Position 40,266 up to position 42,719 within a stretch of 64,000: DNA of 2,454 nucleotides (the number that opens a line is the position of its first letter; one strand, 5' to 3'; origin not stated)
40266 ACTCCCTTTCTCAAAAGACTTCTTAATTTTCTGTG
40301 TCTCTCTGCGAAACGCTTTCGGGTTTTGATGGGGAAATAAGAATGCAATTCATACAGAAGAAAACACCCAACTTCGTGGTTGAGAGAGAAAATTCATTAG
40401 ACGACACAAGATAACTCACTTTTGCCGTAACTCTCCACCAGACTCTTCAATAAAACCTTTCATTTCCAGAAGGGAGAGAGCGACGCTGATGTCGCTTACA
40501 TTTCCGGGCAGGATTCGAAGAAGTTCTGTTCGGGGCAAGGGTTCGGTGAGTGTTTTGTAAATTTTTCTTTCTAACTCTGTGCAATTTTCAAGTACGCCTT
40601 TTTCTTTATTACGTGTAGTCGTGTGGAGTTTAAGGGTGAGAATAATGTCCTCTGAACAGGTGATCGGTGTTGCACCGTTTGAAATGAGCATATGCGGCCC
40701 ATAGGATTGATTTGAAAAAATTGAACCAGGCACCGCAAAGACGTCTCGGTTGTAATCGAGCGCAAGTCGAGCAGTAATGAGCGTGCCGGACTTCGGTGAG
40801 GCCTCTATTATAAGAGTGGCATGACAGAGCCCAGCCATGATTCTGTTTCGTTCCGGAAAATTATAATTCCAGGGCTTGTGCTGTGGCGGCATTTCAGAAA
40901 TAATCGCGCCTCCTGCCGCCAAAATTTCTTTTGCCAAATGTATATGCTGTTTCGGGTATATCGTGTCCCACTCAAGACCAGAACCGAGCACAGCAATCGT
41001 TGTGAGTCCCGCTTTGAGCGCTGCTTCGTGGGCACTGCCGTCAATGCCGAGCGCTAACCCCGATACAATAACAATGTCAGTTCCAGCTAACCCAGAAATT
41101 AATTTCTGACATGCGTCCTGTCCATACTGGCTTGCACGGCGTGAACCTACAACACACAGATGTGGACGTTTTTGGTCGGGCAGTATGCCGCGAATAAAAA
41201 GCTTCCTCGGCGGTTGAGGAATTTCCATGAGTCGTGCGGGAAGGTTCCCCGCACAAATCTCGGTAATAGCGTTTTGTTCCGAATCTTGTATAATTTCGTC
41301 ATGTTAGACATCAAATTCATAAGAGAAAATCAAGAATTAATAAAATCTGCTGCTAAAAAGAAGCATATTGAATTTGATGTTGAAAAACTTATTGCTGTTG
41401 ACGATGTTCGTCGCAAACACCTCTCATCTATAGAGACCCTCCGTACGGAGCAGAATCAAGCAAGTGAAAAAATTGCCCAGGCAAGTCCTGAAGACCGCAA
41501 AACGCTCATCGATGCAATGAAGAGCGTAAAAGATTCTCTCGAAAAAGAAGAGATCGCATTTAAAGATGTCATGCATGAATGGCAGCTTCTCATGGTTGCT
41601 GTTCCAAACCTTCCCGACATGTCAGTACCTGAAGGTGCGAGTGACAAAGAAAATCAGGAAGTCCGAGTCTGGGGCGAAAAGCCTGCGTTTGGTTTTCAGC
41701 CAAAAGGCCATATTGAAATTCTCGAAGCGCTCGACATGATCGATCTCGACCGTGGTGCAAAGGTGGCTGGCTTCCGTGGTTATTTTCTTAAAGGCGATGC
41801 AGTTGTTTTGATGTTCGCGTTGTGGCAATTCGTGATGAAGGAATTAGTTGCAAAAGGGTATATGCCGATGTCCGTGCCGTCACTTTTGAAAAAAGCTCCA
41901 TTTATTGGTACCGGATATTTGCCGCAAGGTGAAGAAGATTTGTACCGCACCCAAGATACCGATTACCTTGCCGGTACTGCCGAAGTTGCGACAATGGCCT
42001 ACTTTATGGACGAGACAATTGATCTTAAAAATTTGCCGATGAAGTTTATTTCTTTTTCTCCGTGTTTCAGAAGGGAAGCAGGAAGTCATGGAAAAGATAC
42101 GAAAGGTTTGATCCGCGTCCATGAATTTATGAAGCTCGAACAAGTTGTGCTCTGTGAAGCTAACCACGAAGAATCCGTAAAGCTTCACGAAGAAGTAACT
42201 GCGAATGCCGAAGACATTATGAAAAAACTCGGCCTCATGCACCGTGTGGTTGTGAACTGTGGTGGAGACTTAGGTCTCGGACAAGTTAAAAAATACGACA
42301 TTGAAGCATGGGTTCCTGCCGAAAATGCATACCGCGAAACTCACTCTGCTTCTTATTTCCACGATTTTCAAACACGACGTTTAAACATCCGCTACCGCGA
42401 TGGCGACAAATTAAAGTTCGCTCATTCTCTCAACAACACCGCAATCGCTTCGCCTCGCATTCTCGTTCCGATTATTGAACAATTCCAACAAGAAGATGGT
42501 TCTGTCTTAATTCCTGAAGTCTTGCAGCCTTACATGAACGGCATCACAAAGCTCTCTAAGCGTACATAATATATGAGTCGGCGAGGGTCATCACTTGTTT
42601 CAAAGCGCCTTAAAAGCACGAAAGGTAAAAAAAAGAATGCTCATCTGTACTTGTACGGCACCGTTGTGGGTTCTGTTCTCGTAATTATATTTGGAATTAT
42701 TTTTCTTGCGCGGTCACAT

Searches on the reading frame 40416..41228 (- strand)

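Call 36: search_protein_families(library=pfam, max_evalue=0.001, proteins=[window:40416-41228:-])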
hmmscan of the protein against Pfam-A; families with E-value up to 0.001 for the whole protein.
window:40416-41228:- (270 aa): 1 family
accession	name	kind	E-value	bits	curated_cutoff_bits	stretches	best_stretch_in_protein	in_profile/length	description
PF02481.21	DNA_processg_A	-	1.5e-68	230.6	29.6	1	2-190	23-211/212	DNA recombination-mediator protein A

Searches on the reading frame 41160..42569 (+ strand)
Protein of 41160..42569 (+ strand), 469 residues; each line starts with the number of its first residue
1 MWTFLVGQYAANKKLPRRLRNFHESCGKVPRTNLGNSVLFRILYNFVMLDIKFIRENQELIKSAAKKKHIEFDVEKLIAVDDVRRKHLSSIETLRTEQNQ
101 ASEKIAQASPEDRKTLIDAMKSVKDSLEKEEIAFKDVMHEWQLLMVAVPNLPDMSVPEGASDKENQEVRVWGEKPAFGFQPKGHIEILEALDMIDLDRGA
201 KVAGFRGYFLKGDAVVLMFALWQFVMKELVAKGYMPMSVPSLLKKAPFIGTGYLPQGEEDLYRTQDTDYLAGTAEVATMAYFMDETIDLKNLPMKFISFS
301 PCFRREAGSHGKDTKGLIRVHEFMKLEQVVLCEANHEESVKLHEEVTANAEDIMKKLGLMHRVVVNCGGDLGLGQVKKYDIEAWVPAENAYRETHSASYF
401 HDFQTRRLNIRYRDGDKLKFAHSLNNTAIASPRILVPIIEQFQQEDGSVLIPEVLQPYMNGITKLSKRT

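Call 7: search_protein_families(library=pfam, max_evalue=0.001, proteins=[window:41160-42569:+])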
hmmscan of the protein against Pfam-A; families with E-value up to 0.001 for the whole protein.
window:41160-42569:+ (469 aa): 2 families
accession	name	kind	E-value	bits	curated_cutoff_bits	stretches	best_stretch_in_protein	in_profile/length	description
PF00587.30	tRNA-synt_2b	-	4.8e-30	105.4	29.3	1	266-441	9-178/179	tRNA synthetase class II core domain (G, H, P, S and T)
PF02403.27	Seryl_tRNA_N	-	2.1e-21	76.6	28.2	1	48-152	1-108/108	Seryl-tRNA synthetase N-terminal domain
